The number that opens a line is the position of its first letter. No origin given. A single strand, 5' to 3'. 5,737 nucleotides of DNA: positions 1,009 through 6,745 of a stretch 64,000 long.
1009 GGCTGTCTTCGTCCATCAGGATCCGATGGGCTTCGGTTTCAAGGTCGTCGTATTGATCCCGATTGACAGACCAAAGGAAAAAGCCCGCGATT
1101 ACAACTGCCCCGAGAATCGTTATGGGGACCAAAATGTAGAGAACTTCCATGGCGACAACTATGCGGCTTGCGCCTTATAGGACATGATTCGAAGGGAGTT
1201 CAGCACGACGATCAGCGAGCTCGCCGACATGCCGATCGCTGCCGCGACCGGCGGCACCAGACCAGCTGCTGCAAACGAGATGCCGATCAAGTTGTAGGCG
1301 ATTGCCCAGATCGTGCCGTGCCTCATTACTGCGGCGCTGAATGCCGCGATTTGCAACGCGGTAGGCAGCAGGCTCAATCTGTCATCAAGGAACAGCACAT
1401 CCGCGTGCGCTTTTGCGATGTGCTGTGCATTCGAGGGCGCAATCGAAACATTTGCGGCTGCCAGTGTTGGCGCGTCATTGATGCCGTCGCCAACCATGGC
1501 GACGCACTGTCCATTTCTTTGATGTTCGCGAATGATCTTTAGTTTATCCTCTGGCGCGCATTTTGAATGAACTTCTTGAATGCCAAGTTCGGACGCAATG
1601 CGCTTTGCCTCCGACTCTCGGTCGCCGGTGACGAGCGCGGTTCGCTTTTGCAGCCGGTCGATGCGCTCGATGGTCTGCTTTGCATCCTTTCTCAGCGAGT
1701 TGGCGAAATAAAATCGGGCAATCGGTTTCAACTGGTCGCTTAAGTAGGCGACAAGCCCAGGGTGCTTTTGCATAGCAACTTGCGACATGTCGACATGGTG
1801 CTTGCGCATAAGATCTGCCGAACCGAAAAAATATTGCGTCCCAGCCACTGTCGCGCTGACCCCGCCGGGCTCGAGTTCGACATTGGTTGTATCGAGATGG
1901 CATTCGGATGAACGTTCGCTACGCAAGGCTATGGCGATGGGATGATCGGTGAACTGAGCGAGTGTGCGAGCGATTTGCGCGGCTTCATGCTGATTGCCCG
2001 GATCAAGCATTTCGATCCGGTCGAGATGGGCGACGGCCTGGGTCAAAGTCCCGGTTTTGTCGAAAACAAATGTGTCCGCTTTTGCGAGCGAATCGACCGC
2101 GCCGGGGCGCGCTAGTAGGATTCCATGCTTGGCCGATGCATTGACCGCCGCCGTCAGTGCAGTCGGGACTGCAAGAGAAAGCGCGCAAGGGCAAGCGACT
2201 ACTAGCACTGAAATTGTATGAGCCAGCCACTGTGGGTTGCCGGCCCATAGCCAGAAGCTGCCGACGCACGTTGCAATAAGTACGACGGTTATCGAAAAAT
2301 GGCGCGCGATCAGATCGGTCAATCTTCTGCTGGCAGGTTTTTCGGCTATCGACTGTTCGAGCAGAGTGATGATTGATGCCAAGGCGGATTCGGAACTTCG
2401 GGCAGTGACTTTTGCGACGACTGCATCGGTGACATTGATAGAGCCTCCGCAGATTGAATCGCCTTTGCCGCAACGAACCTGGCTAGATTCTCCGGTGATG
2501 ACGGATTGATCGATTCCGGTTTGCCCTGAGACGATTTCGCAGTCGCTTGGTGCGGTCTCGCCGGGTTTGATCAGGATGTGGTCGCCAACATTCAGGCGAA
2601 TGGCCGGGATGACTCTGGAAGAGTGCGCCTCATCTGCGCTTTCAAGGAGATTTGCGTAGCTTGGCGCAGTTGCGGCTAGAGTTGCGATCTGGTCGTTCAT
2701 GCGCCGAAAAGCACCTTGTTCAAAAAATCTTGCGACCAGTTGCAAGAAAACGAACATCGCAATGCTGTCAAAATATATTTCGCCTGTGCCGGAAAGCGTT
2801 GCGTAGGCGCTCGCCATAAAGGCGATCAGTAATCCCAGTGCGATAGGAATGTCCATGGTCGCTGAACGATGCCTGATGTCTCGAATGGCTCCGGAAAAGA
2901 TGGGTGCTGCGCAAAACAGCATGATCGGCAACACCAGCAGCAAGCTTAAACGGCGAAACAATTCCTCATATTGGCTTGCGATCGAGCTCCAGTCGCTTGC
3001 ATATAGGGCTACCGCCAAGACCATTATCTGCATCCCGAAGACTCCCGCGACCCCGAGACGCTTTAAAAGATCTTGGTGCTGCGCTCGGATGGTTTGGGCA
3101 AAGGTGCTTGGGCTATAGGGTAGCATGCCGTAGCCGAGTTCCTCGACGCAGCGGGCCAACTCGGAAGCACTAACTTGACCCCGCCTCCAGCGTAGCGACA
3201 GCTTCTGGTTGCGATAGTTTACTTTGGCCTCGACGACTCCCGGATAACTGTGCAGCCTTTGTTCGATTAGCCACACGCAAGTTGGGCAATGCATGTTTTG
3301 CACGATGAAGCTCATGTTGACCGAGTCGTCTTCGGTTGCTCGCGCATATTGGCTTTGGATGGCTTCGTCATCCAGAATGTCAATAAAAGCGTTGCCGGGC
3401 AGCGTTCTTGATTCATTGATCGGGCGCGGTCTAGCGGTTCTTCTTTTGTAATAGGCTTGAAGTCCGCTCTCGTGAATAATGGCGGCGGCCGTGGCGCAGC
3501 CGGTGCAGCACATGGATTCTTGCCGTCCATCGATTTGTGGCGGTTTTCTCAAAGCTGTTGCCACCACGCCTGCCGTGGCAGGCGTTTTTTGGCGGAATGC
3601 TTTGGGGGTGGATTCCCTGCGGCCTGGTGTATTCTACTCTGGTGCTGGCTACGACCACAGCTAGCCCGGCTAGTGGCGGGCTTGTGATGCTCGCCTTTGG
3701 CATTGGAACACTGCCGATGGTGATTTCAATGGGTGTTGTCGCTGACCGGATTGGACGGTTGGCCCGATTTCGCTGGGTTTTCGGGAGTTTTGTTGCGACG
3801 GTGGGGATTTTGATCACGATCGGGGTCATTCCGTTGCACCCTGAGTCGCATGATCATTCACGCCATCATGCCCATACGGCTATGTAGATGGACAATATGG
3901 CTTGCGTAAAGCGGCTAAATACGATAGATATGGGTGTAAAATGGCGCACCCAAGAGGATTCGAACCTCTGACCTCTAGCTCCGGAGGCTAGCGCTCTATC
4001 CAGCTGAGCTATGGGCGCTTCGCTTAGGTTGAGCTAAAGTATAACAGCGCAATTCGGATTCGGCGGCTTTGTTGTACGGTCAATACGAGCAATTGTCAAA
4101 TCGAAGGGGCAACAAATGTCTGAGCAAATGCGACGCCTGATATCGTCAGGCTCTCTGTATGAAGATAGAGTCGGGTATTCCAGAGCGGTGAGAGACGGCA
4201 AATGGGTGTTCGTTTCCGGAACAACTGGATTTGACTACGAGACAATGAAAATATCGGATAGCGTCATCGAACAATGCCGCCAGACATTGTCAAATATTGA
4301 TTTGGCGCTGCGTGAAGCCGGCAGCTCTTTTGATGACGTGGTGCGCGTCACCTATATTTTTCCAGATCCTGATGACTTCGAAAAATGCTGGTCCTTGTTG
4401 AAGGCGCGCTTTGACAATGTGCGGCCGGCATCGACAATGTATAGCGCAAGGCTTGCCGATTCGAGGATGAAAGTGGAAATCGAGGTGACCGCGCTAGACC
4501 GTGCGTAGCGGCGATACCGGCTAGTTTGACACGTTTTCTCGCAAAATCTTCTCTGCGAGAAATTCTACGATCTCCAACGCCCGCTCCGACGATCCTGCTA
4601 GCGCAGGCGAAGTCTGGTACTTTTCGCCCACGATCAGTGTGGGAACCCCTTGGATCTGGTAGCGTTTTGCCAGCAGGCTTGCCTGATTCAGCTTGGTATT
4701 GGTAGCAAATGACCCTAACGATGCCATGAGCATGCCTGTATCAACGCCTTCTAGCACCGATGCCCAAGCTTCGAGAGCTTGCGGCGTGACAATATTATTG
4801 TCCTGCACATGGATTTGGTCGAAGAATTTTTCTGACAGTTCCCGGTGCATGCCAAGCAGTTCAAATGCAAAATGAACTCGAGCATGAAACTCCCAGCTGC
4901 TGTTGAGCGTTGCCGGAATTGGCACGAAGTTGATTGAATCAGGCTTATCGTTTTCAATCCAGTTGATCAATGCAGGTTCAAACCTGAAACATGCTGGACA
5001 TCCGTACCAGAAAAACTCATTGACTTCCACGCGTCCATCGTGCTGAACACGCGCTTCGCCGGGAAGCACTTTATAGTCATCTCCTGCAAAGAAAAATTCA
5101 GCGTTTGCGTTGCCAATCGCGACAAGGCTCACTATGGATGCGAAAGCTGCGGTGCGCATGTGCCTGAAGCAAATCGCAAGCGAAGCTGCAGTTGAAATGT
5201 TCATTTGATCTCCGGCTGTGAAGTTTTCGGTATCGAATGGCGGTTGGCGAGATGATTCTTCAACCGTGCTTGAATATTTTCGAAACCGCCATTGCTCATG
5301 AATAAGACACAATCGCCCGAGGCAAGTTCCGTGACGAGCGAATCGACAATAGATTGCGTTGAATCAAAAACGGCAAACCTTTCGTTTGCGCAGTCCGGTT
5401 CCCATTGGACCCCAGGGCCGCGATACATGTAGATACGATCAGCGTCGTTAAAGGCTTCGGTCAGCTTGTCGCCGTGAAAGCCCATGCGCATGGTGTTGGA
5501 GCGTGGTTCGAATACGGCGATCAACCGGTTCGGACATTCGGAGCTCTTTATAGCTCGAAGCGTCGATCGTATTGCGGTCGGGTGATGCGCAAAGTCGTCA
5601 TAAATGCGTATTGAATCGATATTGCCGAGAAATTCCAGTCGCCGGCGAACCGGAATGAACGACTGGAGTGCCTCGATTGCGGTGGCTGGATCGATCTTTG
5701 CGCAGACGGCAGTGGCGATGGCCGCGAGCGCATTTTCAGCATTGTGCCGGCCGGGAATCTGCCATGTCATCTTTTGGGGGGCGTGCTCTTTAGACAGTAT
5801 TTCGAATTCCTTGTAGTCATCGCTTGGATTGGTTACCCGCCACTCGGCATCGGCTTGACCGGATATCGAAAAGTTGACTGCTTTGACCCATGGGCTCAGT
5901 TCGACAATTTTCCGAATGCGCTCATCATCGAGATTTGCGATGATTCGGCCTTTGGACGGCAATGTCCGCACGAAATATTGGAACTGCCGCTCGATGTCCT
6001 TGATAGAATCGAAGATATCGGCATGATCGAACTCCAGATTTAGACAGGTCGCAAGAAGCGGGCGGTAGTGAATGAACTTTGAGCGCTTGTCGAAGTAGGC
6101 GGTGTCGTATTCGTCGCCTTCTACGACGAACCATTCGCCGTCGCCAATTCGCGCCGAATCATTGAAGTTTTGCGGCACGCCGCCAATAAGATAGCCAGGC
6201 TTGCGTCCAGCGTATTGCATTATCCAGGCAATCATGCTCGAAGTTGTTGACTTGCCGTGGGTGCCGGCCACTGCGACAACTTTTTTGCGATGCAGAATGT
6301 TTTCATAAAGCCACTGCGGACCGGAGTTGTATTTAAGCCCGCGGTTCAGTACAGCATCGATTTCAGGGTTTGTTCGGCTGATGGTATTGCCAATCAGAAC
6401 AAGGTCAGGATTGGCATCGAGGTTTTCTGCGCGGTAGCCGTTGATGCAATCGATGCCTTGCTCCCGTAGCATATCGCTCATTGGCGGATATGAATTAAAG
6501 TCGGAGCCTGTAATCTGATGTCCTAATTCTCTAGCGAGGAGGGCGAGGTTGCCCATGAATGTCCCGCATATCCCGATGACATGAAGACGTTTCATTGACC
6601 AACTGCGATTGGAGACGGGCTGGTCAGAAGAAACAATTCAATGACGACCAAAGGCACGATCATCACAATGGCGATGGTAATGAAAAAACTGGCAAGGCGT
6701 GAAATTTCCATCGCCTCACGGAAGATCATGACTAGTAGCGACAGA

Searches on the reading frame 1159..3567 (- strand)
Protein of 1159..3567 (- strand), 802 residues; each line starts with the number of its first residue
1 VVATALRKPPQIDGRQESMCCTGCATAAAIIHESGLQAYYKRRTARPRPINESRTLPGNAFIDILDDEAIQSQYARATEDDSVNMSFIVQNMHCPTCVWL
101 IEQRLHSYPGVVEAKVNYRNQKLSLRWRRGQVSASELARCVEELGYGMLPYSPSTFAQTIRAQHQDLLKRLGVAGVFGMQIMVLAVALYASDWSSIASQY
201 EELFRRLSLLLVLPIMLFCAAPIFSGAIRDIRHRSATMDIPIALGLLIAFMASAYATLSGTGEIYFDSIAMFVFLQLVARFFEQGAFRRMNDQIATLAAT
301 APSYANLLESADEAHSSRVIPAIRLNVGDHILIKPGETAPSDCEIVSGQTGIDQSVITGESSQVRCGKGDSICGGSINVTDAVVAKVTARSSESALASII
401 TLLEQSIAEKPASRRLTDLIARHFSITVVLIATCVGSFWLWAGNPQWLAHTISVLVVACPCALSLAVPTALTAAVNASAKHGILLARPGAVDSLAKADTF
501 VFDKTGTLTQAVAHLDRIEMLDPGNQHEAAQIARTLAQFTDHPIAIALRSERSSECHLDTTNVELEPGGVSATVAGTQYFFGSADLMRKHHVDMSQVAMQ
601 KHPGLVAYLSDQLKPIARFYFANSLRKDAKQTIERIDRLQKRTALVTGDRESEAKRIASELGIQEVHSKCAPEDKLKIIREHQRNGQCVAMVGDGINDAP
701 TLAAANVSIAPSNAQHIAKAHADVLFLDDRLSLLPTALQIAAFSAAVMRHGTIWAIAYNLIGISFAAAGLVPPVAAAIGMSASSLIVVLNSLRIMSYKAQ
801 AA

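Call 29: search_protein_families(library=ncbifam, proteins=[window:1159-3567:-], max_evalue=0.00001)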
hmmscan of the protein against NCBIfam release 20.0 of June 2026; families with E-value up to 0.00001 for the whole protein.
window:1159-3567:- (802 aa): 23 families
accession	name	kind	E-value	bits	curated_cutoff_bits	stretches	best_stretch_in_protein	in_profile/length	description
TIGR01525.1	ATPase-IB_hvy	subfamily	1.6e-140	469.7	346.25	1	238-793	1-559/560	heavy metal translocating P-type ATPase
TIGR01511.1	ATPase-IB1_Cu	subfamily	7.1e-123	411.3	397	1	220-794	2-541/542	copper-translocating P-type ATPase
TIGR01512.1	ATPase-IB2_Cd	subfamily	4e-102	342.5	313.5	1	265-795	18-493/494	cadmium family heavy metal-translocating P-type ATPase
NF007952.0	PRK10671.1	equivalog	2.8e-94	316.9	1316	1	28-799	50-836/838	copper-exporting P-type ATPase CopA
NF008262.1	PRK11033.1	equivalog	1.4e-75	255.2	1005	1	76-796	34-729/731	zinc/cadmium/mercury/lead-transporting ATPase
TIGR01494.1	ATPase_P-type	subfamily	5.7e-65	219.6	62.3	1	275-770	5-464/478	HAD-IC family P-type ATPase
NF033775.1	P_type_ZntA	exception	9e-64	216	1240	1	67-796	32-730/732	Zn(II)/Cd(II)/Pb(II) translocating P-type ATPase ZntA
TIGR01497.1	kdpB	equivalog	7.1e-45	153.3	527.9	2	244-512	44-314/675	potassium-transporting ATPase subunit KdpB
TIGR01647.1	ATPase-IIIA_H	equivalog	1.8e-36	125.6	615.5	2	318-522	103-311/755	plasma-membrane proton-efflux P-type ATPase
NF010609.0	PRK14010.1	equivalog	7.6e-34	116.9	1323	2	632-738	449-555/673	K(+)-transporting ATPase subunit B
TIGR01517.1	ATPase-IIB_Ca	equivalog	3.1e-25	88.5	507.05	2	318-512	167-375/882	calcium-translocating P-type ATPase, PMCA-type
TIGR01522.1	ATPase-IIA2_Ca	equivalog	3.1e-22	78.2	798.3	2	666-737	567-639/854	calcium-transporting P-type ATPase, PMR1-type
TIGR01657.1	P-ATPase-V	hypoth_equivalog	6.3e-22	77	618.25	2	665-714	781-830/1055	ATP13A2 family polyamine export P-type ATPase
NF011702.0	PRK15122.1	subfamily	3e-19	68.5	975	1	656-734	611-689/907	magnesium-translocating P-type ATPase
TIGR01524.1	ATPase-IIIB_Mg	equivalog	2.4e-18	65.4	610.75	1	655-736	571-652/867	magnesium-translocating P-type ATPase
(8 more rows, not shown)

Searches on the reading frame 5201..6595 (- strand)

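Call 29: search_protein_families(library=ncbifam, proteins=[window:5201-6595:-], max_evalue=0.00001)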
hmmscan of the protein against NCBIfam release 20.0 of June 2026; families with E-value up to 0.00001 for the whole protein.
window:5201-6595:- (464 aa): 23 families
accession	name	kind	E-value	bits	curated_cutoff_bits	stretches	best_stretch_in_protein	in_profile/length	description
TIGR01081.1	mpl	equivalog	5.6e-160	533.2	388.7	1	3-449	1-447/448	UDP-N-acetylmuramate:L-alanyl-gamma-D-glutamyl-meso-diaminopimelate ligase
TIGR01082.1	murC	equivalog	2.3e-81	274.2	335.1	1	4-390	2-379/449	UDP-N-acetylmuramate--L-alanine ligase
NF011171.0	PRK14573.1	equivalog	8.4e-44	149.6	1015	1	4-389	7-375/809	bifunctional UDP-N-acetylmuramate--L-alanine ligase/D-alanine--D-alanine ligase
NF001124.0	PRK00139.1-2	equivalog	1.3e-26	93.4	476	1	185-362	205-383/500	UDP-N-acetylmuramoyl-L-alanyl-D-glutamate--2,6-diaminopimelate ligase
TIGR01085.1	murE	subfamily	7.6e-26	91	257.3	2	181-362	180-364/472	UDP-N-acetylmuramyl-tripeptide synthetase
NF001126.0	PRK00139.1-4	equivalog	2.4e-25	89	373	1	183-362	198-374/486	UDP-N-acetylmuramoyl-L-alanyl-D-glutamate--2,6-diaminopimelate ligase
TIGR01087.1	murD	equivalog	3.4e-25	89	211.95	1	47-432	48-415/441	UDP-N-acetylmuramoyl-L-alanine--D-glutamate ligase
NF053648.1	pMurE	equivalog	3.7e-24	85.3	600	1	183-359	194-357/464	pseudomurein biosynthesis peptide ligase pMurE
NF053645.1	pMurC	equivalog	7.9e-23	80.9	560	2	255-368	291-402/492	pseudomurein biosynthesis peptide ligase pMurC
NF008896.0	PRK11929.1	equivalog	8.7e-21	73.5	1023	1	179-431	680-940/965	bifunctional UDP-N-acetylmuramoyl-L-alanyl-D-glutamate--2,6-diaminopimelate ligase MurE/UDP-N-acetylmuramoyl-tripeptide--D-alanyl-D-alanine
TIGR01143.1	murF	subfamily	3e-16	59.4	288.6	1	179-432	150-403/418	UDP-N-acetylmuramoyl-tripeptide--D-alanyl-D-alanine ligase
NF001123.0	PRK00139.1-1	equivalog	5.3e-16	58.4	586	1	182-362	200-382/493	UDP-N-acetylmuramoyl-L-alanyl-D-glutamate--2,6-diaminopimelate ligase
NF053646.1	pMurD1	equivalog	6.8e-11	41.5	610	1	269-359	269-354/465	pseudomurein biosynthesis peptide ligase pMurD1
NF010623.0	PRK14016.1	subfamily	7.7e-11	40.9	877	0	277-361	678-764/871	cyanophycin synthetase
TIGR02068.2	cya_phycin_syn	equivalog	1e-10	40.3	850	0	263-361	664-762/862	cyanophycin synthetase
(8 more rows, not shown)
